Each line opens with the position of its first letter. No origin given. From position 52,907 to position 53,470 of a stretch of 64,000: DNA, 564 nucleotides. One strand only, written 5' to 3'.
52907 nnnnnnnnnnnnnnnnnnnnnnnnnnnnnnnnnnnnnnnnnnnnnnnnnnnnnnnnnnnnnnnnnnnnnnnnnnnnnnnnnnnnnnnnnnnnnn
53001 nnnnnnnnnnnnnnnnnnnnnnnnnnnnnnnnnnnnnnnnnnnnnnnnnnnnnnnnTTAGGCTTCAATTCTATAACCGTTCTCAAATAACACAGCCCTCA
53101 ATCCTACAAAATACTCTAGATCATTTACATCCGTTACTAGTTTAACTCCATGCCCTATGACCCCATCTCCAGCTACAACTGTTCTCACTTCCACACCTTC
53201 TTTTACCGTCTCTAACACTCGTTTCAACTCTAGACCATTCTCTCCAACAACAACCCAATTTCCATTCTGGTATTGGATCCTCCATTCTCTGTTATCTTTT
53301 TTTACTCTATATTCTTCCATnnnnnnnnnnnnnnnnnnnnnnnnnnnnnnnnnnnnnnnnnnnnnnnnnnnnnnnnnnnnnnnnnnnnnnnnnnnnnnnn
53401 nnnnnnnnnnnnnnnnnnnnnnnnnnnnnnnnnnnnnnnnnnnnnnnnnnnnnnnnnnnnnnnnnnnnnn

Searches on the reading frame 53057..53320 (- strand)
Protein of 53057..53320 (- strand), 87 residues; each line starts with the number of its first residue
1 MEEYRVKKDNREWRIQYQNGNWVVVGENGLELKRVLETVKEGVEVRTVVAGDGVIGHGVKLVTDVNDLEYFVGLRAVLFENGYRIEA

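Call 7: search_protein_families(library=pfam, proteins=[window:53057-53320:-], max_evalue=0.1)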
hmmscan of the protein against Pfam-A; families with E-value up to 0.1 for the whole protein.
window:53057-53320:- (87 aa): 0 families

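Call 8: search_protein_families(library=ncbifam, proteins=[window:53057-53320:-], max_evalue=0.1)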
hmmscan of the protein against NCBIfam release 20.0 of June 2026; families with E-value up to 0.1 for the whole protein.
window:53057-53320:- (87 aa): 1 family
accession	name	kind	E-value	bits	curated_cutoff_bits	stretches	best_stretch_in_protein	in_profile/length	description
NF010150.1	PRK13627.1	equivalog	0.061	13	305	1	43-80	68-105/196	carnitine operon protein CaiE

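Call 53: search_protein_families(library=phrogs, proteins=[window:53057-53320:-], max_evalue=0.1)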
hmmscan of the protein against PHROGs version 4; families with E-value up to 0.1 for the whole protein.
window:53057-53320:- (87 aa): 0 families

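Call 54: search_protein_families(library=padloc, proteins=[window:53057-53320:-], max_evalue=0.1)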
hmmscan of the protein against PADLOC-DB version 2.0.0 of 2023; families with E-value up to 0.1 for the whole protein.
window:53057-53320:- (87 aa): 0 families

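Call 109: list_cluster_members(proteins=[window:53057-53320:-, window:53320-54462:-, window:54700-54909:+, window:55120-55635:+, window:55867-57498:-, window:45405-47951:-, window:44757-45389:-, window:43627-44760:-, window:58013-59035:-, L084:3-431:-])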
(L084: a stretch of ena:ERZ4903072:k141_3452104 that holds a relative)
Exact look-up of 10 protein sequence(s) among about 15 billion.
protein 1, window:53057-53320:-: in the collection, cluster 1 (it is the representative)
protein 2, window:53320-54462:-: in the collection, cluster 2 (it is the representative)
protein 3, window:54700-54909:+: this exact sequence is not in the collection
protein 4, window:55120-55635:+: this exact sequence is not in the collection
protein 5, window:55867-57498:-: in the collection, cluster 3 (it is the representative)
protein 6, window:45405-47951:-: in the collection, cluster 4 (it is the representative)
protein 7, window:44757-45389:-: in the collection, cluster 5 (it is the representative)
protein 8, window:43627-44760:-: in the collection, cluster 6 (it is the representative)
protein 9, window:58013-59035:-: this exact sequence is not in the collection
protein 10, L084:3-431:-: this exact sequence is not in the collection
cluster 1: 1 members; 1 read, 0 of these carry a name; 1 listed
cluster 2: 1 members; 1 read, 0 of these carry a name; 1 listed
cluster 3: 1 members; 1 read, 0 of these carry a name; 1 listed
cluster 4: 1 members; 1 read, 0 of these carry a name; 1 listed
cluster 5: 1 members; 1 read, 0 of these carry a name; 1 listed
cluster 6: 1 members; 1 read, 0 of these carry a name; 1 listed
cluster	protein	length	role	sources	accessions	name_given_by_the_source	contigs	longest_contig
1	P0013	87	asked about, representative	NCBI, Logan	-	-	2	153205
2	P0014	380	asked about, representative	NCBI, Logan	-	-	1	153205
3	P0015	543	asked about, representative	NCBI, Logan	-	-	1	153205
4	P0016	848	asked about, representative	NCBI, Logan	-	-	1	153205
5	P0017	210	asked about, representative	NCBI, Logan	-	-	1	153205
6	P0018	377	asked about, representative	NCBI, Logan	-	-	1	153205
